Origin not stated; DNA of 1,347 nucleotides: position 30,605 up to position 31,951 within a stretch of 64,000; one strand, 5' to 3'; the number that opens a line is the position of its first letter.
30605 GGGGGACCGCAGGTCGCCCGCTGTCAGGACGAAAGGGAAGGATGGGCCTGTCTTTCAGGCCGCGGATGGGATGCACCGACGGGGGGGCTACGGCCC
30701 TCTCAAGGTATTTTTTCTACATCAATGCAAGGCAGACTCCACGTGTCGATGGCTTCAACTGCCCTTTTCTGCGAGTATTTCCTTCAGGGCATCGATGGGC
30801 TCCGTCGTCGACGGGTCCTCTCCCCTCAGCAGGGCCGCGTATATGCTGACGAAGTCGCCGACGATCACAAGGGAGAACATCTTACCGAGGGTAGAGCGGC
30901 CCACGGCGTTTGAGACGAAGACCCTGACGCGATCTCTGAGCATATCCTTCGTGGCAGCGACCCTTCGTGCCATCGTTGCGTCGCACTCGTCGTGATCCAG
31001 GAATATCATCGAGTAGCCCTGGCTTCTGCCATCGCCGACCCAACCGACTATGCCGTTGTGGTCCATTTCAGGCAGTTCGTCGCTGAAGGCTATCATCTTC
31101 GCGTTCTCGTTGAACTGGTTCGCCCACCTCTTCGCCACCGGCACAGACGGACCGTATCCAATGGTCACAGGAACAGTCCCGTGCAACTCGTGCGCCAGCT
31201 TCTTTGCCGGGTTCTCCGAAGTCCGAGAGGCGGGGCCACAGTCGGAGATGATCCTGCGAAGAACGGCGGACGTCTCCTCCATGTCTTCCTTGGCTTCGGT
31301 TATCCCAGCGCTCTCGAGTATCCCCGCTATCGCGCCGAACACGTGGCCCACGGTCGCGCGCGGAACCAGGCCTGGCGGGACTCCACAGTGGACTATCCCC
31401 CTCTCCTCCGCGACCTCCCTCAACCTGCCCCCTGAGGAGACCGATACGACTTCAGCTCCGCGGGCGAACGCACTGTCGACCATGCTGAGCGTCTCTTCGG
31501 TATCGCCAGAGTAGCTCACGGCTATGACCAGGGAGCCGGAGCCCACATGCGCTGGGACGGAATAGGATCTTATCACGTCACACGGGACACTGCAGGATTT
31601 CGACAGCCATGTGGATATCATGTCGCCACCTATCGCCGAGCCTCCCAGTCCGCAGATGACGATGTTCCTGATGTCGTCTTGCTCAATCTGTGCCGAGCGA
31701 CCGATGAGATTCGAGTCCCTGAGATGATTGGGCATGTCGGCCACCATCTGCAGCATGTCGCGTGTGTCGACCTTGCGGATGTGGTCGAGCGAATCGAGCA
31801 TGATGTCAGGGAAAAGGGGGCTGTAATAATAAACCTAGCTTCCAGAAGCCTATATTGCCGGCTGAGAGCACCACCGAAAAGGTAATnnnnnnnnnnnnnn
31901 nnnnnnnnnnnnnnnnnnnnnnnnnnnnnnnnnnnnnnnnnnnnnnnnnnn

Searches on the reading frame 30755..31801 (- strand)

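Call 39: search_protein_families(library=pfam, proteins=[window:30755-31801:-], max_evalue=0.00001)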
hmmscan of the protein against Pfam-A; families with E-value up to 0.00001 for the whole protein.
window:30755-31801:- (348 aa): 2 families
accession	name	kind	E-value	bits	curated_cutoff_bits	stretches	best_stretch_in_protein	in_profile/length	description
PF10432.14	bact-PGI_C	-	5.4e-44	150.2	24.5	1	196-341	2-149/151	Bacterial phospho-glucose isomerase C-terminal SIS domain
PF01380.27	SIS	-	2.7e-07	30.9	25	0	45-122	6-87/131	SIS domain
